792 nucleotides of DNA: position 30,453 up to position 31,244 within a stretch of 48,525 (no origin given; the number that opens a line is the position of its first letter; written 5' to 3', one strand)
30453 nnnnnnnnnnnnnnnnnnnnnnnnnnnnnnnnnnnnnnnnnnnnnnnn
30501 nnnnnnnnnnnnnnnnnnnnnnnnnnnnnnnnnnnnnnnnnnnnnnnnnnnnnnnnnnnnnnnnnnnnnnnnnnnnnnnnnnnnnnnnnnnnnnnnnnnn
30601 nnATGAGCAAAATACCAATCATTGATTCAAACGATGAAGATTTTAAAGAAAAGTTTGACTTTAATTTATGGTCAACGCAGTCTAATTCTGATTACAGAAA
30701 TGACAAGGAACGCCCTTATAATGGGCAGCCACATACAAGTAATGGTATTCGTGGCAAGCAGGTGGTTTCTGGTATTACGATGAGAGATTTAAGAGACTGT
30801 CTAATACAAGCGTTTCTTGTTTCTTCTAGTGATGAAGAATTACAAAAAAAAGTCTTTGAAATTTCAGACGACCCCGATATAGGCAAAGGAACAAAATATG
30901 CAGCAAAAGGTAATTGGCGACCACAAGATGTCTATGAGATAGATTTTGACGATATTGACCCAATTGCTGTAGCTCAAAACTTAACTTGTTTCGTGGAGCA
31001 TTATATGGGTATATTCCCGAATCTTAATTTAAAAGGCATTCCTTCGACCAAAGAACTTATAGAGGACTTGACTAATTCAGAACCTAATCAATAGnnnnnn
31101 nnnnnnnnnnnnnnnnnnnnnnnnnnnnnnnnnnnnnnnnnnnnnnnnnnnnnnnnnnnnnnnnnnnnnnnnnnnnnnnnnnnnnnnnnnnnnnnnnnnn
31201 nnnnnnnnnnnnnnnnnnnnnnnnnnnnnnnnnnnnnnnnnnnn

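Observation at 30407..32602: Array of single-gene cassettes, each bracketed by a repeated imperfect palindrome, directly downstream of the tyrosine recombinase (integron-like architecture)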

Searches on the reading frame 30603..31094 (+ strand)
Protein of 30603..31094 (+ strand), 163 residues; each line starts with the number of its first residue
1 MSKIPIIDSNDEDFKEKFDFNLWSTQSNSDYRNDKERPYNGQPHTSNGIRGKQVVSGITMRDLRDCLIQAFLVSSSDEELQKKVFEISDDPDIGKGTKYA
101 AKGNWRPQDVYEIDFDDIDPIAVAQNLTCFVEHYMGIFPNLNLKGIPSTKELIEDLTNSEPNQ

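Call 13: search_protein_families(library=pfam, proteins=[window:30603-31094:+], max_evalue=0.01)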
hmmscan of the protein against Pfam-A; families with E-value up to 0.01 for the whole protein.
window:30603-31094:+ (163 aa): 0 families

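Call 14: search_protein_families(library=phrogs, proteins=[window:30603-31094:+], max_evalue=0.01)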
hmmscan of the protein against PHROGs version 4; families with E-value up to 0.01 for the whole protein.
window:30603-31094:+ (163 aa): 0 families

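Call 31: find_homologous_proteins(query=window:30603-31094:+, max_evalue=0.001)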
Query window:30603-31094:+ (163 aa): 323 proteins with E <= 0.001 among 339 candidates; the best 120 are listed.
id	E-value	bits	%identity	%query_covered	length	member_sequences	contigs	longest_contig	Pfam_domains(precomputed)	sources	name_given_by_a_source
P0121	5.7e-106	369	100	100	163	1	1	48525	-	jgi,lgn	-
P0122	3.0e-70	253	71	94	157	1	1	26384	-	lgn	-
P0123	1.0e-68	248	71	94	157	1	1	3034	-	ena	-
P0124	2.4e-68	247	71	96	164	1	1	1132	-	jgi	-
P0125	5.4e-67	243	68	94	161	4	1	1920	-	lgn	-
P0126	5.6e-67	242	68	96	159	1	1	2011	-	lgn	-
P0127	1.4e-66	241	68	94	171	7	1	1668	-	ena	-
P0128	2.6e-66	240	66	95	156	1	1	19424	-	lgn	-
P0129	4.2e-66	240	71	86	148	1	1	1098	-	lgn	-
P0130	8.3e-66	239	68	96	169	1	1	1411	-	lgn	-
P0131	1.0e-65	238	67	96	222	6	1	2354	-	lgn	-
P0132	2.2e-65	237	66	95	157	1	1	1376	-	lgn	-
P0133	2.9e-65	237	66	96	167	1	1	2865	-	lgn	-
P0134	7.8e-65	235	67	94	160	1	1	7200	-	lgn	-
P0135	8.0e-65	235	64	94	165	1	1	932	-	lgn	-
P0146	6.1e-60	220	61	96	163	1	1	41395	-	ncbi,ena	-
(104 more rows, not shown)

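Call 32: find_encoding_contigs(protein=P0122, flank=6000, max_places=2)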
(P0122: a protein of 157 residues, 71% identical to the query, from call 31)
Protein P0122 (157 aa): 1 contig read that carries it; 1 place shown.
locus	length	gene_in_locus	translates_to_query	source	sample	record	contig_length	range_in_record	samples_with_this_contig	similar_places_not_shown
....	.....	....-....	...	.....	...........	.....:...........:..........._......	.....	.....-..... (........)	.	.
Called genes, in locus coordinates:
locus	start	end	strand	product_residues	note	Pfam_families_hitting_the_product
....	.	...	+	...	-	?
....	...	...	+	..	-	-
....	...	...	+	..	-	-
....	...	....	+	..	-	-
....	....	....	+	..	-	-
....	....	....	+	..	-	-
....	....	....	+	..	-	-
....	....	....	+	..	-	-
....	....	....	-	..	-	-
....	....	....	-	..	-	-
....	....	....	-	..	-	-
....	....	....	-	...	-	-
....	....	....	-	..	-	-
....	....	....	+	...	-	-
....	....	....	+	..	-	-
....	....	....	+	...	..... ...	-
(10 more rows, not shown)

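Call 33: find_encoding_contigs(protein=P0128, flank=6000, max_places=2)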
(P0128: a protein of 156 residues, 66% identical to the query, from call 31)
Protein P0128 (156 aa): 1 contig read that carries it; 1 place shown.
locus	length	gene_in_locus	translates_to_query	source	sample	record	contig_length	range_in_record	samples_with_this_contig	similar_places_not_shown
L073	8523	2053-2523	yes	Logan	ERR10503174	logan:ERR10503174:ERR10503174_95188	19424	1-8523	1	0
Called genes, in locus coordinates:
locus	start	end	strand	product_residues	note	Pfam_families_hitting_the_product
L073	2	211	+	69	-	?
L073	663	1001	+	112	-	-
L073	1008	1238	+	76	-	-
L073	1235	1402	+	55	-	-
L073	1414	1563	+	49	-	-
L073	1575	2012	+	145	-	-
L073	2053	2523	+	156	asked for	-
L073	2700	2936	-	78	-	-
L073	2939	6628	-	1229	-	PF13385:Laminin_G_3, PF07953:Toxin_R_bind_N (weak), PF13385:Laminin_G_3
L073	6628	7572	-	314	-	-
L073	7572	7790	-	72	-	-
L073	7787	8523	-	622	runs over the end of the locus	-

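Call 34: find_encoding_contigs(protein=P0146, flank=6000, max_places=2)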
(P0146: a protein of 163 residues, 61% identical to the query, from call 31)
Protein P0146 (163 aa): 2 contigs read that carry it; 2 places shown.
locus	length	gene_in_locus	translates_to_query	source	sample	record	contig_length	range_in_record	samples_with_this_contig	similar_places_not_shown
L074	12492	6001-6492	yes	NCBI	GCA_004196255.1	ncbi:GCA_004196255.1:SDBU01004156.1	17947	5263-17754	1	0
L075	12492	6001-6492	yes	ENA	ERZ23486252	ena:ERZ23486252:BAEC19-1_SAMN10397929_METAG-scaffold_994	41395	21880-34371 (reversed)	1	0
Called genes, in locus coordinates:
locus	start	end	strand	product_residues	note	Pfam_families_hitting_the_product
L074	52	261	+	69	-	-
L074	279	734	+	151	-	-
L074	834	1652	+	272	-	PF00145:DNA_methylase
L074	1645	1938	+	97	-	-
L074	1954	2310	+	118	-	-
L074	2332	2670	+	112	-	-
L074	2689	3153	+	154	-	-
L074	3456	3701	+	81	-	-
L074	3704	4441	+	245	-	-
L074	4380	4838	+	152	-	-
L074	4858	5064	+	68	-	-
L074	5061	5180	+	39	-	-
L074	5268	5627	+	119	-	-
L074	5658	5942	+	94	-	-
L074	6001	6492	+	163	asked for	-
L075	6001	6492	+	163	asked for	-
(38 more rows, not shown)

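Call 38: find_related_loci(query=A2, collection=viral_contigs, flank=2500)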
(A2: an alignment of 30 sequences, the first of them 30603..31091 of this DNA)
Query A2 (163 aa) in viral_contigs; peptide patterns used: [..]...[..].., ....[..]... (x = any residue, [..] = any of these).
68 stretches matched a pattern; 29 encode a relative of the query (tblastn E <= 1e-3); 29 distinct loci.
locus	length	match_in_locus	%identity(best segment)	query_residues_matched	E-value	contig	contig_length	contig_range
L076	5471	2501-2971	50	2-141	6e-45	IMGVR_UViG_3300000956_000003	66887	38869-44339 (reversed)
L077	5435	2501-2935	44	1-158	7e-41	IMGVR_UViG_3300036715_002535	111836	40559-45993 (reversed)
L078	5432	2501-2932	48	1-142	6e-39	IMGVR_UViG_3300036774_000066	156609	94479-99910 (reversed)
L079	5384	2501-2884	43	4-147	1e-34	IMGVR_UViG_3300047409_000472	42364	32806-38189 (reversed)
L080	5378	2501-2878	43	11-147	4e-31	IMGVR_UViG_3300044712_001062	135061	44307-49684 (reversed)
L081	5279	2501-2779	46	27-141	2e-29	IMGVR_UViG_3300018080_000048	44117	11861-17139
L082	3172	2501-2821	42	12-141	1e-28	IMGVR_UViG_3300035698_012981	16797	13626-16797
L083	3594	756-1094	39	12-151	8e-29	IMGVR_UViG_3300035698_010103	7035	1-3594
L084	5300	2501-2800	41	26-141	2e-28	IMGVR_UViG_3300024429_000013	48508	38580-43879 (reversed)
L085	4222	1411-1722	44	27-151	1e-27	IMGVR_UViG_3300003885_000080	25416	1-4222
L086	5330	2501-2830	48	30-141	9e-27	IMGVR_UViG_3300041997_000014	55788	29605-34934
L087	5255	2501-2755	42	34-142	6e-26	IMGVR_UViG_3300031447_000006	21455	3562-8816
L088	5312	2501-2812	40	29-151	7e-26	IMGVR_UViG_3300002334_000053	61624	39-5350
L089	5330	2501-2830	45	30-141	5e-25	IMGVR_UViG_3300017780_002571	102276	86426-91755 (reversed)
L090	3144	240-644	34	3-141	5e-25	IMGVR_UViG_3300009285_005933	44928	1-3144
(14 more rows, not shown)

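Call 70: search_protein_families(library=ncbifam, proteins=[window:30603-31094:+], max_evalue=1)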
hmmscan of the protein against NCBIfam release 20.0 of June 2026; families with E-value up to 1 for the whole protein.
window:30603-31094:+ (163 aa): 0 families

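Call 75: predict_structure(alignment_id=A2)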
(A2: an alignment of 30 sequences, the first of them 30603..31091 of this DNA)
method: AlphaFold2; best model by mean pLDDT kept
length: 163 residues; sequences in the alignment: 30
mean_pLDDT: 70.7   pTM: 0.56
mean pLDDT of the five models: 70.7, 65.0, 63.1, 62.7, 62.5
residues with pLDDT >= 90: 17; 70-90: 74; 50-70: 42; < 50: 30
segments of 3 or more residues with pLDDT < 50: 26-50, 160-163
pLDDT, mean of each block of 10 residues (from residue 1): 71 85 51 41 42 76 91 90 77 66 77 88 85 74 60 66 38
secondary structure, 60 per line:
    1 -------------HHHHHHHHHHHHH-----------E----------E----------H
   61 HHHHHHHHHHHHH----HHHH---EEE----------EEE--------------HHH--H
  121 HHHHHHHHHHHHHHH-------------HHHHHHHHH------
elements in order: H14-26 H60-73 H78-81 E85-87 E98-100 H120-135 H149-157

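Call 78: fold_search(model_id=the predicted structure, library=pdb)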
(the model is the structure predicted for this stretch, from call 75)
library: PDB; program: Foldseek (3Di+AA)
matches with E <= 10: 14; with E <= 0.001: 0
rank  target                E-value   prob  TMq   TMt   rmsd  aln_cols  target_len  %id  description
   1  9fla_MODEL_1_A        2.6e+00  0.02  0.13  0.14  14.1       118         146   14  SOLUTION STRUCTURE OF 6XHIS-TAGGED WILD-TYPE GAUSSIA LUCIFERASE (released 2024-07-17)
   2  6qpq_A                2.7e+00  0.07  0.19  0.09  12.7        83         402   12  The structure of the cohesin head module elucidates the mechanism of ring opening (released 2020-02-05)
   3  7apx_B                4.0e+00  0.01  0.13  0.06  15.3       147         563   18  yeast THO-Sub2 complex (released 2020-12-02)
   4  2ejg_B                6.2e+00  0.02  0.17  0.14  13.2       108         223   13  Crystal Structure Of The Biotin Protein Ligase (Mutation R48A) and Biotin Carboxyl Carrier Protein Complex From Pyroco (released 2008-03-18)
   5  6em1_n                6.2e+00  0.01  0.16  0.10  12.6       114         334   10  State C (Nsa1-TAP Flag-Ytm1) - Visualizing the assembly pathway of nucleolar pre-60S ribosomes (released 2017-12-27)
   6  6elz_n                6.2e+00  0.01  0.16  0.08  12.6       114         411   10  State E (TAP-Flag-Ytm1 E80A) - Visualizing the assembly pathway of nucleolar pre-60S ribosomes (released 2017-12-27)
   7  9wzs_A                6.6e+00  0.04  0.17  0.03   5.7        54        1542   17  Cryo-EM structure of Fks2 in complex with enfumafungin (released 2026-02-18)
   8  1wnl_A                6.6e+00  0.02  0.17  0.13  13.3       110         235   13  Crystal Structure Of Biotin-(Acetyl-CoA-Carboxylase) ligase From Pyrococcus Horikoshii Ot3 in complex with ADP (released 2005-08-16)
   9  9och_A                7.4e+00  0.03  0.16  0.06  11.2        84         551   13  Transporter associated with antigen processing (TAP) bound to the viral protein hUS6 in the outward-facing open state (released 2025-09-10)
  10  7dz7_K                8.4e+00  0.05  0.24  0.41  10.5        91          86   10  State transition supercomplex PSI-LHCI-LHCII from double phosphatase mutant pph1;pbcp of green alga Chlamydomonas rein (released 2021-06-30)
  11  8i9x_CJ               8.4e+00  0.01  0.13  0.06  13.2       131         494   17  Cryo-EM structure of a Chaetomium thermophilum pre-60S ribosomal subunit - Ytm1-1 (released 2023-05-17)
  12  6sl5_K                9.0e+00  0.05  0.24  0.41   9.9        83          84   10  Dunaliella Photosystem I Supercomplex (released 2020-06-24)
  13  1wq7_B                9.6e+00  0.01  0.17  0.14  13.2       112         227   14  Crystal Structure Of Biotin-(Acetyl-CoA-Carboxylase) ligase From Pyrococcus Horikoshii Ot3 (released 2005-10-04)
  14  2hni_A                9.6e+00  0.01  0.17  0.14  13.2       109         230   13  Crystal Structure Of Biotin Protein Ligase From Pyrococcus Horikoshii OT3, K111A mutation (released 2007-01-13)

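Call 79: find_encoding_contigs(protein=P0123, flank=3000, max_places=3)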
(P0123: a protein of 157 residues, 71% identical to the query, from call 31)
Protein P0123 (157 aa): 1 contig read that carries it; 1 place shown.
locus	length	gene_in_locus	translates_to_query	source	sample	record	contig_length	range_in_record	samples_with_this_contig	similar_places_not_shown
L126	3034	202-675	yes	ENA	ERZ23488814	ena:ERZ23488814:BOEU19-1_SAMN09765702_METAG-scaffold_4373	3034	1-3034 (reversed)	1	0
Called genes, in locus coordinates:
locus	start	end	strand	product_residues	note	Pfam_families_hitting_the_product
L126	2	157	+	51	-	?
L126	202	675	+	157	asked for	-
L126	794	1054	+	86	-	-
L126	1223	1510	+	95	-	-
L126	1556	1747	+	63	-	-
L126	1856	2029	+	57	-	-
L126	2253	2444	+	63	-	-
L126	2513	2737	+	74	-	-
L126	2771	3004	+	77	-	-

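Call 80: find_encoding_contigs(protein=P0134, flank=5000, max_places=3)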
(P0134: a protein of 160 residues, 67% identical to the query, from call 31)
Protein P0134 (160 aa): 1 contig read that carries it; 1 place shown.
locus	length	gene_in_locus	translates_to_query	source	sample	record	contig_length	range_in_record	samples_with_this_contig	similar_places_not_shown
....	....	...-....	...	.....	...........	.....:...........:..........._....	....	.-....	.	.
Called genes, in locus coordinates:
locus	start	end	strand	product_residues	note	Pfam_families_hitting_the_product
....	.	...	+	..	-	?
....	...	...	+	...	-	-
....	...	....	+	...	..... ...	-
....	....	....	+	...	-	-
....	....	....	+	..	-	-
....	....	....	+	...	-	-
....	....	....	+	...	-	-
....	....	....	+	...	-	-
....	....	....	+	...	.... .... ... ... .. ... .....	-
